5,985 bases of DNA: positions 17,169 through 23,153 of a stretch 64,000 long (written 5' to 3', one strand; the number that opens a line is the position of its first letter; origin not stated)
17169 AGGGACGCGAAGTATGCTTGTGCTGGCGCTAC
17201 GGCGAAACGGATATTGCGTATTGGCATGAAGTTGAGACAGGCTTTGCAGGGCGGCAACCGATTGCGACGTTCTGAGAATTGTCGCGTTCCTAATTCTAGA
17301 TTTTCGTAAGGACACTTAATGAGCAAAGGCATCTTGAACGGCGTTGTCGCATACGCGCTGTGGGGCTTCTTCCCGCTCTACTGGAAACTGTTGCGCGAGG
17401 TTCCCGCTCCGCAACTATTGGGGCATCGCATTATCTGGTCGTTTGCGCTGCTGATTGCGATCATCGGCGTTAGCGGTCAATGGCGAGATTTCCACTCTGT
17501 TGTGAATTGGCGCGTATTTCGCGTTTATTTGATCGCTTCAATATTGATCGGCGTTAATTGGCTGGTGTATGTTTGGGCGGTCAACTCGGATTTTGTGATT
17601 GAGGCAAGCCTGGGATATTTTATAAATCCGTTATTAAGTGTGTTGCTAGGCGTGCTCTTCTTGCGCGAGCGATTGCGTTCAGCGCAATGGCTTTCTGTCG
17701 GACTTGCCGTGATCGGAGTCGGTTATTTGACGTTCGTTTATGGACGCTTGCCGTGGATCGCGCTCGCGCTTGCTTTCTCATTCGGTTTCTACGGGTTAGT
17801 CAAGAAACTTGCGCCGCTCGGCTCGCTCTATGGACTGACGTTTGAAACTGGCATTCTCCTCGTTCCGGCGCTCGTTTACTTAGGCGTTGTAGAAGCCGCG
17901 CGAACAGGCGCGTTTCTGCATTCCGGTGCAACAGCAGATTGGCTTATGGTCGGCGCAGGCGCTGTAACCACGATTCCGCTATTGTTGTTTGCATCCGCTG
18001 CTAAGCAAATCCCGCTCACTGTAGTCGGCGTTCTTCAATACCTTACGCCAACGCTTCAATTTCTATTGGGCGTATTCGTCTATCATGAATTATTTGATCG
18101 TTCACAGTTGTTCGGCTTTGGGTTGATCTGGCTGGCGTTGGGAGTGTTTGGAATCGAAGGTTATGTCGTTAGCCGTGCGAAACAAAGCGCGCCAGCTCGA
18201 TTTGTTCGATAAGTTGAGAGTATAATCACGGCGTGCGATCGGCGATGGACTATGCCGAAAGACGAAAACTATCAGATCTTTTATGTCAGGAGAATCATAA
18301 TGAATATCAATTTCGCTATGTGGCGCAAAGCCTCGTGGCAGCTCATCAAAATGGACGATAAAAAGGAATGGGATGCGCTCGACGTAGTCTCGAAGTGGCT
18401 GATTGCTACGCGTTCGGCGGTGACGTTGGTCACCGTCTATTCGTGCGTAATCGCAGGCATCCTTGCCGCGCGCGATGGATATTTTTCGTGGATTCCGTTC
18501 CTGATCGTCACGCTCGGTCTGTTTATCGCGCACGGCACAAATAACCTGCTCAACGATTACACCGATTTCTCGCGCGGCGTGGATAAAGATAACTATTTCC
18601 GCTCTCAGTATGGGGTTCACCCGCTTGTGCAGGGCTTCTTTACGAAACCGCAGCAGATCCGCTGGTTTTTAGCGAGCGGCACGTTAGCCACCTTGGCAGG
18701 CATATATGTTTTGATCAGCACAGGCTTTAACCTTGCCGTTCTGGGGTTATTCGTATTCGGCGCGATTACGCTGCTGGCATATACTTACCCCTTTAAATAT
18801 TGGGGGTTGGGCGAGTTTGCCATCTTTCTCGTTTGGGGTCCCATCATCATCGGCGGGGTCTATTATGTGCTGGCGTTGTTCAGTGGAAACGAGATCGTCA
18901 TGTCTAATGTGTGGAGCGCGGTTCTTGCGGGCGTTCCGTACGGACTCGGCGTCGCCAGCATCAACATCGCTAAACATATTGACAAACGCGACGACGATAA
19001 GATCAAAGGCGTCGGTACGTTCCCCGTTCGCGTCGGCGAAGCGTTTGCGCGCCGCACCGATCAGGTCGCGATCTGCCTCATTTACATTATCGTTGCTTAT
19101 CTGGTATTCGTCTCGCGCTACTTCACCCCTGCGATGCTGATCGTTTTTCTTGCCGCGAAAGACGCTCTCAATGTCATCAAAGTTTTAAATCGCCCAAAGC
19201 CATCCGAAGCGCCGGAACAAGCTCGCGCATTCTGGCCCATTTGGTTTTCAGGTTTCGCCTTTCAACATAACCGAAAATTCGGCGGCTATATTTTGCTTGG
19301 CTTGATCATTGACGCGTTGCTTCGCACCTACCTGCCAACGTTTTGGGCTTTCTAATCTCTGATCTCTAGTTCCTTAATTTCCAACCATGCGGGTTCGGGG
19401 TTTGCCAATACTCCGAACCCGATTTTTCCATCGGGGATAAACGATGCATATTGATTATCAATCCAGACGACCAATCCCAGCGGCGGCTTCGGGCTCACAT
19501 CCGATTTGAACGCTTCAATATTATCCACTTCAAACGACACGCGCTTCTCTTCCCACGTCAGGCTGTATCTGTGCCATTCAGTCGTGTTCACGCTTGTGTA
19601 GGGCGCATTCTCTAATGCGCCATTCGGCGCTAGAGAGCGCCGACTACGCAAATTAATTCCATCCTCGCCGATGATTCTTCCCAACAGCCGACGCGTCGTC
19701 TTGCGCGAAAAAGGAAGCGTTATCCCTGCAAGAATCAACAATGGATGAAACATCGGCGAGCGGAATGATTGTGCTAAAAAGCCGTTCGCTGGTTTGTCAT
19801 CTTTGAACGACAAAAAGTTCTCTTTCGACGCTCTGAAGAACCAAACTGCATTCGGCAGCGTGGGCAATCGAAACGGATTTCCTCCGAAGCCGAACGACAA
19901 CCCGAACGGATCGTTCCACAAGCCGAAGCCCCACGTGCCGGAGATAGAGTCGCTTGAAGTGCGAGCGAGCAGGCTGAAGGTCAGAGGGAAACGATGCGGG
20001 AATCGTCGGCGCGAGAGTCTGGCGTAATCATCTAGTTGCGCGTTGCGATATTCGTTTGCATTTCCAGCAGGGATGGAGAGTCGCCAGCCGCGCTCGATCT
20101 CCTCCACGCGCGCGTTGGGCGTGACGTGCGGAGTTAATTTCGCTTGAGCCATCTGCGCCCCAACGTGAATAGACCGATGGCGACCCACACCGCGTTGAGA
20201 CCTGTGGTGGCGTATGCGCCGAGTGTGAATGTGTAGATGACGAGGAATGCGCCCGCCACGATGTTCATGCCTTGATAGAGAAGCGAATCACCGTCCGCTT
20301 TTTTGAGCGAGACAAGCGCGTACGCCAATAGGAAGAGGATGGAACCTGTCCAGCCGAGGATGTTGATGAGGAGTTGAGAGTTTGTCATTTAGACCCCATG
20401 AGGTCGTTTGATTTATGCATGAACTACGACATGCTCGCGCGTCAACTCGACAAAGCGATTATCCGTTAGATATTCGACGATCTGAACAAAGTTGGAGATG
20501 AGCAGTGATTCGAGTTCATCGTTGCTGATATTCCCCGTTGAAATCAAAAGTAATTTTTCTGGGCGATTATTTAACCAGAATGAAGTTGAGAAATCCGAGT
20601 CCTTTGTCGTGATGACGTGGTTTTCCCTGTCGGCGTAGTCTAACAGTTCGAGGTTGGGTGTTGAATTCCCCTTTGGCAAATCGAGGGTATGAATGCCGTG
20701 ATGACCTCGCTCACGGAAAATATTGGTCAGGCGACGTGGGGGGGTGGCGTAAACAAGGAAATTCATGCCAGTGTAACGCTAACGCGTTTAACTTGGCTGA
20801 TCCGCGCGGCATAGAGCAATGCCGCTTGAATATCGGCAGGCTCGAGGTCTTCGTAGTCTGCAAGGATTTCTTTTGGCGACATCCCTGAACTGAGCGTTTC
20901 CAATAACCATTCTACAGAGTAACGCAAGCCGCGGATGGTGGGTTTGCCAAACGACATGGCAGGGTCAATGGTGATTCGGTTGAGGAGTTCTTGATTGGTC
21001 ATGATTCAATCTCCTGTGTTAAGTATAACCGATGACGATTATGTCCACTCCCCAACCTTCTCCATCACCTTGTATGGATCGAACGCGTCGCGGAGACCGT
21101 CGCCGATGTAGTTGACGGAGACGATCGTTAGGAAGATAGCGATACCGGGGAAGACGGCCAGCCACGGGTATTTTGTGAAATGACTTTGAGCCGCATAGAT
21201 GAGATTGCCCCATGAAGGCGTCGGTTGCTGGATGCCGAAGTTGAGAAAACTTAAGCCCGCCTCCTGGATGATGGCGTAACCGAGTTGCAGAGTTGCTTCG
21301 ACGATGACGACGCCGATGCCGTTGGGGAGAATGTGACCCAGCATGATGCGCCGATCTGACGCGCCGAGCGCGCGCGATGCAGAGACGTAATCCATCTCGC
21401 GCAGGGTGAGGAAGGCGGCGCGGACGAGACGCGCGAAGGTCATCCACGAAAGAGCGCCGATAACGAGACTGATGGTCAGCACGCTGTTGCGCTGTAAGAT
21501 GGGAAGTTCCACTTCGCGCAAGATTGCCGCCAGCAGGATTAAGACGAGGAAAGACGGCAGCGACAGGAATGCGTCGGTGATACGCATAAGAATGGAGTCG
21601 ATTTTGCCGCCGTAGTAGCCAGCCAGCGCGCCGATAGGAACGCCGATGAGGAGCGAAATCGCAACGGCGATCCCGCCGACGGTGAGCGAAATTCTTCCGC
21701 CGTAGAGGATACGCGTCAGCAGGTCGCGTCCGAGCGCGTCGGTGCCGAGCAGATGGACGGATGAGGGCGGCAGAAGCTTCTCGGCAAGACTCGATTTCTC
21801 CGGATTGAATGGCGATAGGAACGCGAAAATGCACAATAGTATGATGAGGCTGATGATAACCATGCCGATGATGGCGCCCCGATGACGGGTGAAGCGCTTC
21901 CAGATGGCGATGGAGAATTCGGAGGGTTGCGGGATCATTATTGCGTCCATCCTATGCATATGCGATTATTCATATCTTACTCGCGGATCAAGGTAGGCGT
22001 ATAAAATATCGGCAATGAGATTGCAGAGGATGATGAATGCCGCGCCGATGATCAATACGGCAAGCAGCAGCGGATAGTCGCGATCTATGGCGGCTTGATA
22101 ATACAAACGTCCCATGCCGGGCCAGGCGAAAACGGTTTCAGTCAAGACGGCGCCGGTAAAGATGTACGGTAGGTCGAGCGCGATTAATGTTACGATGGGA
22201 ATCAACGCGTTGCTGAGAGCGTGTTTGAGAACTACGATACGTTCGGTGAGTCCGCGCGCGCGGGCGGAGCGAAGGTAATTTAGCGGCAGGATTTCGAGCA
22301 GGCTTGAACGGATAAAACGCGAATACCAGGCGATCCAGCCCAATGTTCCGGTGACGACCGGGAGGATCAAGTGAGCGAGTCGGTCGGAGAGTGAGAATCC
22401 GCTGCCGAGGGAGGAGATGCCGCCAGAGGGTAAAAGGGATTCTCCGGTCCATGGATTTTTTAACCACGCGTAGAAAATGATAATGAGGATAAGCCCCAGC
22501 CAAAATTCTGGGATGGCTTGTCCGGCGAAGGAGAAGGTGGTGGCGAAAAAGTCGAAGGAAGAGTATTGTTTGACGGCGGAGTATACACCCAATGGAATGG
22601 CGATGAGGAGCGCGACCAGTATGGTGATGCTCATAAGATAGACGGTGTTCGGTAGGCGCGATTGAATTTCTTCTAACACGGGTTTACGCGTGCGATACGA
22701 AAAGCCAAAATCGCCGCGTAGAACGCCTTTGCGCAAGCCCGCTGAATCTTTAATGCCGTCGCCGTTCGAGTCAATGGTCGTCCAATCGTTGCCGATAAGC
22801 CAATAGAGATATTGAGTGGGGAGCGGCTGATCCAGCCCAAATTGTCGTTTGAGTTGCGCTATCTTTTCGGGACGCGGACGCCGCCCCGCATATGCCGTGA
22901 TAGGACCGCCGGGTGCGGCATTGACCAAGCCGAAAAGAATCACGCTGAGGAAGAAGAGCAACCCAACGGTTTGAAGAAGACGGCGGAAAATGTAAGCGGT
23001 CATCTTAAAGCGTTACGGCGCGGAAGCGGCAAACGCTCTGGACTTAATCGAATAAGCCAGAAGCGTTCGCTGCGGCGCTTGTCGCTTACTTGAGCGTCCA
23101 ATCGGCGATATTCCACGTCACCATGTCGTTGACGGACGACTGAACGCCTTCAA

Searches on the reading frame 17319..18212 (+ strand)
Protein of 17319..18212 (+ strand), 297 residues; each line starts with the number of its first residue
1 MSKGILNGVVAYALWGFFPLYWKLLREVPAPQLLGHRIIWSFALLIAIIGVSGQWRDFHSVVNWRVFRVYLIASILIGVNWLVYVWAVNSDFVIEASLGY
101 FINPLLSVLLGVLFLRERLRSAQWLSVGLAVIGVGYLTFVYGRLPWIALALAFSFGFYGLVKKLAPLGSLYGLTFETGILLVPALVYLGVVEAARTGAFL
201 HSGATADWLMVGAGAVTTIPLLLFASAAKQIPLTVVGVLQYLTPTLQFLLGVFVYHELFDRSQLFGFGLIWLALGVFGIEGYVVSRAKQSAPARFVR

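Call 33: search_protein_families(library=pfam, proteins=[window:17319-18212:+], max_evalue=0.001)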
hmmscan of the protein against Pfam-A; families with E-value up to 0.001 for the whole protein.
window:17319-18212:+ (297 aa): 1 family
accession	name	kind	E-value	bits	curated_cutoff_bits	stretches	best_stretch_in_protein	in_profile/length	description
PF00892.27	EamA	-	2.7e-20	73.5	28.2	2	3-136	2-132/135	EamA-like transporter family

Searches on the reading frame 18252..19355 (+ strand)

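Call 33: search_protein_families(library=pfam, proteins=[window:18252-19355:+], max_evalue=0.001)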
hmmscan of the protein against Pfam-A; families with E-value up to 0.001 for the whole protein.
window:18252-19355:+ (367 aa): 1 family
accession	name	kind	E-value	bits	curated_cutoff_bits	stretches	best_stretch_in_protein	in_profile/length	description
PF01040.23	UbiA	-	2.1e-28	99.7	34.2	1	64-321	3-240/250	UbiA prenyltransferase family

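Call 74: search_protein_families(library=ncbifam, proteins=[window:18252-19355:+], max_evalue=0.00001)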
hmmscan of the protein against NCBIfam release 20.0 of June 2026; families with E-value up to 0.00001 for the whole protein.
window:18252-19355:+ (367 aa): 13 families
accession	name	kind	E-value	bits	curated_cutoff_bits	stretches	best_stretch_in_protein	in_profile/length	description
NF004751.0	PRK06080.1-3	equivalog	3.8e-26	92.3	264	1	46-312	10-262/296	1,4-dihydroxy-2-naphthoate polyprenyltransferase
NF004749.0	PRK06080.1-1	equivalog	5.8e-22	78.2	277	1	47-315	20-277/311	1,4-dihydroxy-2-naphthoate polyprenyltransferase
NF004750.0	PRK06080.1-2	equivalog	2.9e-17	63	346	1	46-306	6-260/301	1,4-dihydroxy-2-naphthoate polyprenyltransferase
NF009926.0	PRK13387.1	equivalog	4.9e-16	58.7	316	1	57-314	13-281/317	1,4-dihydroxy-2-naphthoate polyprenyltransferase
NF004617.0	PRK05951.1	equivalog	8.5e-16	57.9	239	1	60-323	27-281/306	prenyltransferase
TIGR00751.1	menA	equivalog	5.7e-15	55.5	102.15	1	63-306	9-252/284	1,4-dihydroxy-2-naphthoate octaprenyltransferase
TIGR02235.1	menA_cyano-plnt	equivalog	1e-12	47.9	225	1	49-314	2-253/285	2-carboxy-1,4-naphthoquinone phytyltransferase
NF004754.0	PRK06080.1-6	equivalog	2.3e-12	46.9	522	1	47-286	10-245/308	1,4-dihydroxy-2-naphthoate polyprenyltransferase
NF004753.0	PRK06080.1-5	equivalog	2.6e-11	43.3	555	1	78-357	48-309/312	1,4-dihydroxy-2-naphthoate polyprenyltransferase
NF009523.0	PRK12884.1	equivalog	4.8e-11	42.4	269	1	63-313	20-247/279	prenyltransferase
NF004752.0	PRK06080.1-4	subfamily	2e-08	34.2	289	1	79-301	37-255/300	1,4-dihydroxy-2-naphthoate polyprenyltransferase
NF005742.0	PRK07566.1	equivalog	7.7e-08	31.8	313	1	56-319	37-288/315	chlorophyll synthase ChlG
TIGR01476.1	chlor_syn_BchG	subfamily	1.1e-06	28.3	212.3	1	76-315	27-256/283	(bacterio)chlorophyll synthase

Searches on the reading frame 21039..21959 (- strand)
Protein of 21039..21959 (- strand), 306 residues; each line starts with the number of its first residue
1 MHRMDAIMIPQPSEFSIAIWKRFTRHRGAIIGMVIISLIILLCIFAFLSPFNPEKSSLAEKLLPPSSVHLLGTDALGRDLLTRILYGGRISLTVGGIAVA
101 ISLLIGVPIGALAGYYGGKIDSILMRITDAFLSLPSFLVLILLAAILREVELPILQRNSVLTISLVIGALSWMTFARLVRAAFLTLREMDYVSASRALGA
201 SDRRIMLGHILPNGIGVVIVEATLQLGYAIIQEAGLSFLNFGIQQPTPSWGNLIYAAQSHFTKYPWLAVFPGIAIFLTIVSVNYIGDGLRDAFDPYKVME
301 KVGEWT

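Call 33: search_protein_families(library=pfam, proteins=[window:21039-21959:-], max_evalue=0.001)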
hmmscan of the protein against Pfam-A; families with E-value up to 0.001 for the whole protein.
window:21039-21959:- (306 aa): 2 families
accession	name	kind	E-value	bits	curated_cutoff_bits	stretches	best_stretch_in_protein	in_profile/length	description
PF00528.27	BPD_transp_1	-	4.4e-32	111.7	26.4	1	106-295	1-180/184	Binding-protein-dependent transport system inner membrane component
PF12911.12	OppC_N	-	1.8e-12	47.4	23.9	1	19-65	6-53/53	N-terminal TM domain of oligopeptide transport permease C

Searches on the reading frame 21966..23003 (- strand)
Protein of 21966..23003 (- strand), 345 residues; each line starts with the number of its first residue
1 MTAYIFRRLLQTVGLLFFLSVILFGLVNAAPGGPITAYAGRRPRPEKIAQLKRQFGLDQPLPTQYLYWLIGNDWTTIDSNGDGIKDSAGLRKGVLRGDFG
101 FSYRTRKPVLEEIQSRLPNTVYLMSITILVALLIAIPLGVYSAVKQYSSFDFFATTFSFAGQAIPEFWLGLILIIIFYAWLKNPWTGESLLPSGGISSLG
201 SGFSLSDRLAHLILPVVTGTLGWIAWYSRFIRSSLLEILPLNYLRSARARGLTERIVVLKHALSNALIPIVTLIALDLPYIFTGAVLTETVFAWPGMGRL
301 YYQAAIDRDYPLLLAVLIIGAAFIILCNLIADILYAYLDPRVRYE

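Call 33: search_protein_families(library=pfam, proteins=[window:21966-23003:-], max_evalue=0.001)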
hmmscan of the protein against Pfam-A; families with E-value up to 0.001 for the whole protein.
window:21966-23003:- (345 aa): 2 families
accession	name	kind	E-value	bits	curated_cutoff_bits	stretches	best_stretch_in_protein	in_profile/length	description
PF00528.27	BPD_transp_1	-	8.4e-42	143.4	26.4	1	135-343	1-183/184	Binding-protein-dependent transport system inner membrane component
PF19300.4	BPD_transp_1_N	-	2.7e-15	57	23.8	1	1-123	1-113/114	Binding-prot-dependent transport system membrane comp, N-term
